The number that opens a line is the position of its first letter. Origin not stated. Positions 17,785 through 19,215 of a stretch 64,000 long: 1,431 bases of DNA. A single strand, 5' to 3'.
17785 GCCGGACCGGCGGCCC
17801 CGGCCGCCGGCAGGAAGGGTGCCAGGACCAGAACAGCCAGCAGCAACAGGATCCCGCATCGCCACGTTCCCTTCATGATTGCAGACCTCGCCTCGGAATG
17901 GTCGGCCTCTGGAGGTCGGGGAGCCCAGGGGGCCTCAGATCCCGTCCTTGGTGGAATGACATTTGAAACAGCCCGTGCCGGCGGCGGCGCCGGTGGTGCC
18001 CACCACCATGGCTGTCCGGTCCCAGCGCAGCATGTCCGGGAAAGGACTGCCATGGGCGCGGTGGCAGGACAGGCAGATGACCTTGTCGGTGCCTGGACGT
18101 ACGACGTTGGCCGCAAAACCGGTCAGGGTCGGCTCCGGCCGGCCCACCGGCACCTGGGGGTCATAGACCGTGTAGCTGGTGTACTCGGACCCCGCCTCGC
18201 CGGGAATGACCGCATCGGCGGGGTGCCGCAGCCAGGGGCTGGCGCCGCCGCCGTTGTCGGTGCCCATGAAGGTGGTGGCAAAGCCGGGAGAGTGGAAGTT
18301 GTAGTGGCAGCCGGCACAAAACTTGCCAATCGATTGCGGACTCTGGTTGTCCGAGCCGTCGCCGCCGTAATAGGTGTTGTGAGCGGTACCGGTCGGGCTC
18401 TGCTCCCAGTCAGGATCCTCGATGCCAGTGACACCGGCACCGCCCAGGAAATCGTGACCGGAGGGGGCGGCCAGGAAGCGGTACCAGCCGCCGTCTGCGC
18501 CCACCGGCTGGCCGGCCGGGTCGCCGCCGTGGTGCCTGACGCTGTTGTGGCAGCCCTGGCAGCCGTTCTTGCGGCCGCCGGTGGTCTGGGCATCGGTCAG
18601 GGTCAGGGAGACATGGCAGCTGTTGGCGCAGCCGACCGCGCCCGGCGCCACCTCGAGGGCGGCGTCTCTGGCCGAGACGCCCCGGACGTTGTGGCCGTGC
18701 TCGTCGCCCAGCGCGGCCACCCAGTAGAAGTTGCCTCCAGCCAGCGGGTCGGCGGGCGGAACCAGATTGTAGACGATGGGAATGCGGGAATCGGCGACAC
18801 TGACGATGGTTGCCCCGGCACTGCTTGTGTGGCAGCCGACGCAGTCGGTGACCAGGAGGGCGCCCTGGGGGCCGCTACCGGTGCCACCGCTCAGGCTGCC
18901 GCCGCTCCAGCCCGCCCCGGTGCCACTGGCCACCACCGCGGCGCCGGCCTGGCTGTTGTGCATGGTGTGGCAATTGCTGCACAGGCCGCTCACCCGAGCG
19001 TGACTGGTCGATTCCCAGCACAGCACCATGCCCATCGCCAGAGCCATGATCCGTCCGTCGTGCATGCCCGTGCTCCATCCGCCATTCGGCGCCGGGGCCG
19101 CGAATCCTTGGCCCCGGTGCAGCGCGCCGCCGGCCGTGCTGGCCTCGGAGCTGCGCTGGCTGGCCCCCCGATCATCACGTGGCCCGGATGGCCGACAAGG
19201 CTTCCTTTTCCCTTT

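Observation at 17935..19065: Divergent heptahaem OmcS-like paralogue heading the operon with the giant haem/beta-helix protein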

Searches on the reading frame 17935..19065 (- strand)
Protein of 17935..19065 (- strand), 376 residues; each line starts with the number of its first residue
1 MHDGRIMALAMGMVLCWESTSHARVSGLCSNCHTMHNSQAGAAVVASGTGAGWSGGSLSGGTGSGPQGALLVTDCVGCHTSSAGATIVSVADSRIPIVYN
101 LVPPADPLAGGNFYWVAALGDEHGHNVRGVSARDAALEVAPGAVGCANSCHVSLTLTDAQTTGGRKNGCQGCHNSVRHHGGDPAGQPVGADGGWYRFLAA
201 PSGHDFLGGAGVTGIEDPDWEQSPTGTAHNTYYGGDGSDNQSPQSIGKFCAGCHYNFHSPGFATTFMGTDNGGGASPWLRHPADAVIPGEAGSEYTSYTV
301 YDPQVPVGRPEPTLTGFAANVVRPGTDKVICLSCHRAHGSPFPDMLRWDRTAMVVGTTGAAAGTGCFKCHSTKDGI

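Call 9: search_protein_families(library=pfam, proteins=[window:17935-19065:-], max_evalue=0.01)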
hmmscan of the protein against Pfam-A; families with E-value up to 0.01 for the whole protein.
window:17935-19065:- (376 aa): 3 families
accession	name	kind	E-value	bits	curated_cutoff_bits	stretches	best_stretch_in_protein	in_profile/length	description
PF09699.15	Paired_CXXCH_1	-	8.8e-11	41.8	20.6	1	331-374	9-40/41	Doubled CXXCH motif (Paired_CXXCH_1)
PF14522.11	Cytochrome_C7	-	6.9e-06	26.2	24.8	0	21-84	7-53/67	Cytochrome c7 and related cytochrome c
PF22113.1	Mtrc-MtrF_II-IV_dom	-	0.00019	21.5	30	0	331-372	84-129/176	Outer membrane cytochrome MtrC/MtrF-like, domains II/IV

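Call 10: search_protein_families(library=ncbifam, proteins=[window:17935-19065:-], max_evalue=0.01)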
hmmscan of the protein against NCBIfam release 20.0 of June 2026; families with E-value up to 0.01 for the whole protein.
window:17935-19065:- (376 aa): 3 families
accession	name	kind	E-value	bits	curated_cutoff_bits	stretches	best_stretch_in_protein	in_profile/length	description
TIGR01905.1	paired_CXXCH_1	subfamily_domain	3.9e-09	36.3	25.2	1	331-352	9-30/41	doubled CXXCH domain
TIGR03508.1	decahem_SO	subfamily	0.00025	20.6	192.2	0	328-374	143-178/258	DmsE family decaheme c-type cytochrome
NF041028.1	decahem_GSU2203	exception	0.0071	15.6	325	0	12-43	111-142/317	GSU2203 family decaheme c-type cytochrome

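Call 11: search_solved_structures(query=window:17935-19065:-, max_evalue=1, show_alignments=3)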
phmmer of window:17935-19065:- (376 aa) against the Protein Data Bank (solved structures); distinct sequences matched with E-value up to 1: 1.
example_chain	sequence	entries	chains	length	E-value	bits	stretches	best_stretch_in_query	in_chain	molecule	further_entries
6ef8_A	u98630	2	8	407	8.5e-08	35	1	28-364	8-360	C-type cytochrome OmcS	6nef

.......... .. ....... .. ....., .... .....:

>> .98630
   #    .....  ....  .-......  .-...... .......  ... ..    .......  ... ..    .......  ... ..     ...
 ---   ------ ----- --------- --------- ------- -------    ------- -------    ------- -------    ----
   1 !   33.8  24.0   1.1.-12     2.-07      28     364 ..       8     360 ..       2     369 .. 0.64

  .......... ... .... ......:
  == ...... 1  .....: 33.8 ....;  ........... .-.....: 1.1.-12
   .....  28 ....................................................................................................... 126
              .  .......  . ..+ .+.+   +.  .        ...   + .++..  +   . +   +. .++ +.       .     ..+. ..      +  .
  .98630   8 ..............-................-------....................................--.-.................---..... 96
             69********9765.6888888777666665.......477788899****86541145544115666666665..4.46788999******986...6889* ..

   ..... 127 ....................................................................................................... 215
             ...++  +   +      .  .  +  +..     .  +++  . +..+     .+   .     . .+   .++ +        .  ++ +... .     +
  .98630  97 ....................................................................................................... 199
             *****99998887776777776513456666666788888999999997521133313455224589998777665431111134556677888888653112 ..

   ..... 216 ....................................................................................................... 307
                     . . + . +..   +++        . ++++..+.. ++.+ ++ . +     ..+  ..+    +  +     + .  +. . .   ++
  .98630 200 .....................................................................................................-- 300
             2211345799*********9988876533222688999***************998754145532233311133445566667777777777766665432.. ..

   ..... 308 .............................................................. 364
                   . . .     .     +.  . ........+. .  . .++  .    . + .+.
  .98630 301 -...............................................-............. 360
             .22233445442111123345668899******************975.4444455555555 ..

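Call 13: find_homologous_proteins(query=window:17935-19065:-, max_evalue=0.00001)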
Query window:17935-19065:- (376 aa): 1549 proteins with E <= 0.00001 among 8000 candidates; the best 120 are listed.
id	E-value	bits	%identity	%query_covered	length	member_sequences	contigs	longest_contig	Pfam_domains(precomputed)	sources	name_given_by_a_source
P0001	2.4e-258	875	100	100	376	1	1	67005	PF09699.16,PF14522.12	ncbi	ncbi:MAG: cytochrome c3 family protein [Thermodesulfobacteriota bacterium]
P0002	2.7e-194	664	79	95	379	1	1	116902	PF09699.16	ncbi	ncbi:MAG: cytochrome c3 family protein [Thermodesulfobacteriota bacterium]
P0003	5.7e-177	607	73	94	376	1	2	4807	PF09699.16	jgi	-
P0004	2.1e-175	602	71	97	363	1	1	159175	PF09699.16,PF14522.12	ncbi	ncbi:MAG: cytochrome c3 family protein [Thermodesulfobacteriota bacterium]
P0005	5.7e-171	587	69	99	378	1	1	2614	PF09699.16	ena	-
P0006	7.0e-170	584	69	100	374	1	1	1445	PF09699.16,PF14522.12,PF22113.2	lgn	-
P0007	1.2e-151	524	65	94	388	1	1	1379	PF09699.16,PF14522.12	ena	-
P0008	7.6e-147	508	63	98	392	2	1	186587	PF09699.16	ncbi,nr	ncbi:MAG: hypothetical protein KQH63_03350 [Desulfobulbaceae bacterium]|nr:hypothetical protein [Des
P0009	8.7e-144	498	62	99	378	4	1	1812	PF09699.16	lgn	-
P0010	2.9e-141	489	61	98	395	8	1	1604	PF09699.16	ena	-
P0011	4.6e-141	489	62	99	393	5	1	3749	PF09699.16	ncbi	-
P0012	2.9e-138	480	62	94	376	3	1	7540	PF09699.16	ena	-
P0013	1.1e-137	478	61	94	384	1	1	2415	PF09699.16,PF22113.2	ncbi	-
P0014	8.4e-136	471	60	99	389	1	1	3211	PF09699.16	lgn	-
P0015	7.7e-135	468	60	98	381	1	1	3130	PF09699.16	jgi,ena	-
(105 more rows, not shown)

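Call 25: find_encoding_contigs(protein=P0002, flank=10000, max_places=2)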
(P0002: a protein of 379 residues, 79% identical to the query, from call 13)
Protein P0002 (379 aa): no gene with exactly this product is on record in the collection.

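Call 26: find_encoding_contigs(protein=P0004, flank=10000, max_places=2)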
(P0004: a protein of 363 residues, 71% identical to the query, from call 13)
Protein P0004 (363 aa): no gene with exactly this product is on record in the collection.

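Call 27: find_encoding_contigs(protein=P0008, flank=10000, max_places=2)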
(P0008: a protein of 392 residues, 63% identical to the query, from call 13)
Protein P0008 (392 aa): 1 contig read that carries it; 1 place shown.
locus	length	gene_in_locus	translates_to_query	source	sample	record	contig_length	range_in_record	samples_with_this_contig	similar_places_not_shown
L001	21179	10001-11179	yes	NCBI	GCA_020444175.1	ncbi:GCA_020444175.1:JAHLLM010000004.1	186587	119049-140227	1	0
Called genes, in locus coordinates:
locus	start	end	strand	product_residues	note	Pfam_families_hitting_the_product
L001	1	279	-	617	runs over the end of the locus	PF00004:AAA, PF17862:AAA_lid_3, PF01434:Peptidase_M41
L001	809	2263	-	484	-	PF00015:MCPsignal, PF13682:CZB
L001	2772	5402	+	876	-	PF00690:Cation_ATPase_N, PF00122:E1-E2_ATPase, PF13246:Cation_ATPase, PF00702:Hydrolase, PF00689:Cation_ATPase_C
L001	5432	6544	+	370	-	PF02463:SMC_N (faint), PF03193:RsgA_GTPase (faint), PF00005:ABC_tran, PF13304:AAA_21 (faint), PF17912:OB_MalK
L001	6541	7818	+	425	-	PF01547:SBP_bac_1, PF13416:SBP_bac_8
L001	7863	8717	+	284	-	PF00528:BPD_transp_1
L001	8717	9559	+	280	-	PF00528:BPD_transp_1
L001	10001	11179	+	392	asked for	PF09699:Paired_CXXCH_1 (weak)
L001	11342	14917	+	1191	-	PF17170:DUF5128 (faint), PF01436:NHL (faint), PF22352:K319L-like_PKD, PF21027:Sde0182_C (faint), PF18911:PKD_4 (weak), PF22352:K319L-like_PKD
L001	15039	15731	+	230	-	PF13174:TPR_6 (faint)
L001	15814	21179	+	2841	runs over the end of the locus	PF14522:Cytochrome_C7 (faint), PF03160:Calx-beta, PF13385:Laminin_G_3, PF03160:Calx-beta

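Call 29: find_related_loci(query=A1, collection=genome_contigs, flank=10000)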
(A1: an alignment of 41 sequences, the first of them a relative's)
Query A1 (376 aa) in genome_contigs; peptide patterns used: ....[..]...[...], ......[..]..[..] (x = any residue, [..] = any of these).
600 stretches matched a pattern (row limit reached: there are more); 507 encode a relative of the query (tblastn E <= 1e-3); the best 80 are kept; 79 distinct loci.
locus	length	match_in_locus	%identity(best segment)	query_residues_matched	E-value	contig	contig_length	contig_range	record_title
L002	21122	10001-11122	63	5-374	2e-148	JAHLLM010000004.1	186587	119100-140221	MAG: Desulfobulbaceae bacterium isolate MAG127 NODE_301_length_186587_cov_190.284611, whole genome shotgun sequence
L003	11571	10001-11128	62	4-374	2e-142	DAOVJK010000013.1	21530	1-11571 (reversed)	MAG TPA_asm: Pseudomonadota bacterium isolate CSMAG_1391 CSMAG_1391_k141_1864652_length_21530_cov_14.0000, whole genome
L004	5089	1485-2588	56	24-374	5e-122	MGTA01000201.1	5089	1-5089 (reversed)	MAG: Deltaproteobacteria bacterium RIFOXYD12_FULL_50_9 rifoxyd3_full_scaffold_4327, whole genome shotgun sequence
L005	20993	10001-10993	56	23-375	1e-116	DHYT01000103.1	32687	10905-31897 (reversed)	MAG TPA_asm: Desulfobulbaceae bacterium UBA5123 UBA5123_contig_4287, whole genome shotgun sequence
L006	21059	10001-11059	51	4-374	9e-112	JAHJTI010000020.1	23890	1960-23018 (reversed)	MAG: Proteobacteria bacterium isolate OS_PC_MetaG.mb.46 OS_PC_MetaG.mb.46_k141_53149, whole genome shotgun sequence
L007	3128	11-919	57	75-376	1e-111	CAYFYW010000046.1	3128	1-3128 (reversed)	MAG TPA_asm: uncultured Nitrospirales bacterium isolate ERP108616_co1_63 genome assembly, contig: k119_1996622, whole ge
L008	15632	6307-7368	49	4-374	3e-108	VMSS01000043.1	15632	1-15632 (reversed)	MAG: Desulfurivibrio sp. isolate S2_56 k141_492791, whole genome shotgun sequence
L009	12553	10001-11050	51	16-375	8e-104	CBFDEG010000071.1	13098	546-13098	MAG TPA_asm: uncultured bacterium isolate SRR26215679_binner12_Refined_101 genome assembly, contig: ERZ25073473.2722, wh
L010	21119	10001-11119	49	1-374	7e-103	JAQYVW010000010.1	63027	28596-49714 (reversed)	MAG: Desulfurivibrionaceae bacterium isolate SF_100_bin10 SF_100_bin.10.orig_100_contig-145_899, whole genome shotgun se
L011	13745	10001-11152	48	6-374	2e-101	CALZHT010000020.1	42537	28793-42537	MAG: uncultured Desulfobulbaceae bacterium isolate FO_M_Desulfobacterota_18 genome assembly, contig: scaffold_590, whole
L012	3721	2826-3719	55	22-341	9e-103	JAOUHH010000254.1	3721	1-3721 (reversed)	MAG: Desulfobulbaceae bacterium isolate 4_1_May_SF_Bin57 4_1_May_SF_Bin57_scaffold_16726_c1, whole genome shotgun sequen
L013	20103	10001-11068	53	19-375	1e-98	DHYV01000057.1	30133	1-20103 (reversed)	MAG TPA_asm: Desulfobulbaceae bacterium UBA5121 UBA5121_contig_67, whole genome shotgun sequence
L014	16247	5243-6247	52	23-375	2e-98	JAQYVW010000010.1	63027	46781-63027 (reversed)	MAG: Desulfurivibrionaceae bacterium isolate SF_100_bin10 SF_100_bin.10.orig_100_contig-145_899, whole genome shotgun se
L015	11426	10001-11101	47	6-375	2e-89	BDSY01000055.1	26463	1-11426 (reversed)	Bacterium BMS3Abin06 DNA, contig: NODE_47, whole genome shotgun sequence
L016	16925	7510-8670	46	4-374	2e-89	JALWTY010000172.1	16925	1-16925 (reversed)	MAG: Desulfobacterales bacterium isolate M2_metabat2_scaf2bin.235 M2_NODE_3729_length_16925_cov_3.191451, whole genome s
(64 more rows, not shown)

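Call 41: predict_structure(alignment_id=A1)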
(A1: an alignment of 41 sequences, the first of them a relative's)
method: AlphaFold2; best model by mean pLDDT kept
length: 376 residues; sequences in the alignment: 41
mean_pLDDT: 67.6   pTM: 0.70
mean pLDDT of the five models: 67.6, 65.2, 61.7, 55.4, 51.5
residues with pLDDT >= 90: 24; 70-90: 159; 50-70: 123; < 50: 70
segments of 3 or more residues with pLDDT < 50: 19-58, 62-78, 176-181
pLDDT, mean of each block of 10 residues (from residue 1): 75 67 37 33 39 44 41 41 79 75 86 85 71 62 52 66 64 51 67 68 69 79 80 84 84 67 53 54 82 83 89 91 91 84 83 69 64 50
secondary structure, 60 per line:
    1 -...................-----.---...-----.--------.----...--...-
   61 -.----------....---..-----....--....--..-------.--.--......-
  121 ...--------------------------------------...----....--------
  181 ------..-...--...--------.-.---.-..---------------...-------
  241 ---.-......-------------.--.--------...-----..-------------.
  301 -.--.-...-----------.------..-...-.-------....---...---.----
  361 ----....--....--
elements in order: H2-20 E52-54 E57-59 E87-90 E93-96 H114-119 H169-172 E231-233 H246-251 E307-309 H365-368

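Call 44: fold_search(model_id=the predicted structure, library=pdb)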
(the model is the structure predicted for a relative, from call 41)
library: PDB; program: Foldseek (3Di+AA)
matches with E <= 10: 2; with E <= 0.001: 1
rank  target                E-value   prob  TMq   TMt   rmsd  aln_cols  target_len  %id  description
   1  6ef8_A                1.0e-04  0.99  0.39  0.37  13.3       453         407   20  Cryo-EM of the OmcS nanowires from Geobacter sulfurreducens (released 2019-04-10)
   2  4fs7                  9.6e+00  0.02  0.04  0.04   5.5        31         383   16  Crystal structure of a leucine-rich repeat protein (BACOVA_04585) from Bacteroides ovatus ATCC 8483 at 1.19 A resolution (released 2012-09-19)

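Call 49: search_solved_structures(query=A1, max_evalue=1, show_alignments=1)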
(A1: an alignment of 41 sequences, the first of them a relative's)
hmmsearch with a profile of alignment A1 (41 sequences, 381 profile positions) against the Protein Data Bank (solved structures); distinct sequences matched with E-value up to 1: 9.
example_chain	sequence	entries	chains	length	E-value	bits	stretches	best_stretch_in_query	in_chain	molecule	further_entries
6ef8_A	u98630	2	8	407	3.6e-19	72.2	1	34-357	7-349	C-type cytochrome OmcS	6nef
1fcd_C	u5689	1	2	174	0.073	15.2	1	172-264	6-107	FLAVOCYTOCHROME C SULFIDE DEHYDROGENASE (CYTOCHROME SUBUNIT)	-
3vrd_A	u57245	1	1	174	0.12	14.5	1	172-288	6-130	Flavocytochrome c heme subunit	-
6qci_A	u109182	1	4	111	0.18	13.9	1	290-342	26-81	E3 ubiquitin-protein ligase XIAP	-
4mtz_A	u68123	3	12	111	0.2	13.7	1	290-342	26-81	E3 ubiquitin-protein ligase XIAP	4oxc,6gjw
2poi_A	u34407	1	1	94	0.22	13.6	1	299-342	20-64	Baculoviral IAP repeat-containing protein 4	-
2qra_D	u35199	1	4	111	0.23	13.6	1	290-342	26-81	Baculoviral IAP repeat-containing protein 4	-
2pop_B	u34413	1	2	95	0.23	13.6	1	299-342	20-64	Baculoviral IAP repeat-containing protein 4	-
7tfs_A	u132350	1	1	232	0.48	12.5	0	31-86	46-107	Cytochrome c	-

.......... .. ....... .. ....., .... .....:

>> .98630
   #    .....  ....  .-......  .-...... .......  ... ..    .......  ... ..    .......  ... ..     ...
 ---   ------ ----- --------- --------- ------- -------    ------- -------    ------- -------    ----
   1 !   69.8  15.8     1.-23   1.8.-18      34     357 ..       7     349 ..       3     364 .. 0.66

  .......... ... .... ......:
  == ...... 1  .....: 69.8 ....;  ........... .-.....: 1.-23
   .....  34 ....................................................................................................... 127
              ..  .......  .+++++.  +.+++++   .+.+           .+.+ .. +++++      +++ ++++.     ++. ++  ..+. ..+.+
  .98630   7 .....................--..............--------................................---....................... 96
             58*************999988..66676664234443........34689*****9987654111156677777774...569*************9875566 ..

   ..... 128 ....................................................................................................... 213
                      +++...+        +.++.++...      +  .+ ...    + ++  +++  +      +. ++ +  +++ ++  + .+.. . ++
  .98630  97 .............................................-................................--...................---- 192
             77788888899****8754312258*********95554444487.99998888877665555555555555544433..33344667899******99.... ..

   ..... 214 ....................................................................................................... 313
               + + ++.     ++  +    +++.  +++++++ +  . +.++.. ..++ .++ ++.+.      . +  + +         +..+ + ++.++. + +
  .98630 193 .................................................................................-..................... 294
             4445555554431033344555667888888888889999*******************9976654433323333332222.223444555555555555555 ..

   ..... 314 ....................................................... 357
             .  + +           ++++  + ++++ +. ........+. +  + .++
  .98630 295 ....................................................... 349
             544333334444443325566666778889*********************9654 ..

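Call 66: find_encoding_contigs(protein=P0001, flank=10000, max_places=2)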
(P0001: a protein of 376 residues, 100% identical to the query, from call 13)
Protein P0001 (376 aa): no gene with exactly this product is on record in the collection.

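Call 67: list_cluster_members(proteins=[P0001, P0002, P0004])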
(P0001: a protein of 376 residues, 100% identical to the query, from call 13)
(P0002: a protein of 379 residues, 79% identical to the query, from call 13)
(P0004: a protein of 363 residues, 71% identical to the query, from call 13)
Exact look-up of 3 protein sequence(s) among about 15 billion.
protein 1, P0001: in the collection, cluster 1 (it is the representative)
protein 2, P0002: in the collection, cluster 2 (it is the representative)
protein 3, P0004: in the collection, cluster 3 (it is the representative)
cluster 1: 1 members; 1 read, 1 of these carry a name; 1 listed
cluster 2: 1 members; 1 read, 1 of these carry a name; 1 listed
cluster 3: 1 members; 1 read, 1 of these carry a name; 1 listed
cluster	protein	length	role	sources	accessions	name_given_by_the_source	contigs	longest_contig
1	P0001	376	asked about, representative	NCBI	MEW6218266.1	MAG: cytochrome c3 family protein [Thermodesulfobacteriota bacterium]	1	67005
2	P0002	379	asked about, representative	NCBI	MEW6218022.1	MAG: cytochrome c3 family protein [Thermodesulfobacteriota bacterium]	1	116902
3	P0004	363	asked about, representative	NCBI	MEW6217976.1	MAG: cytochrome c3 family protein [Thermodesulfobacteriota bacterium]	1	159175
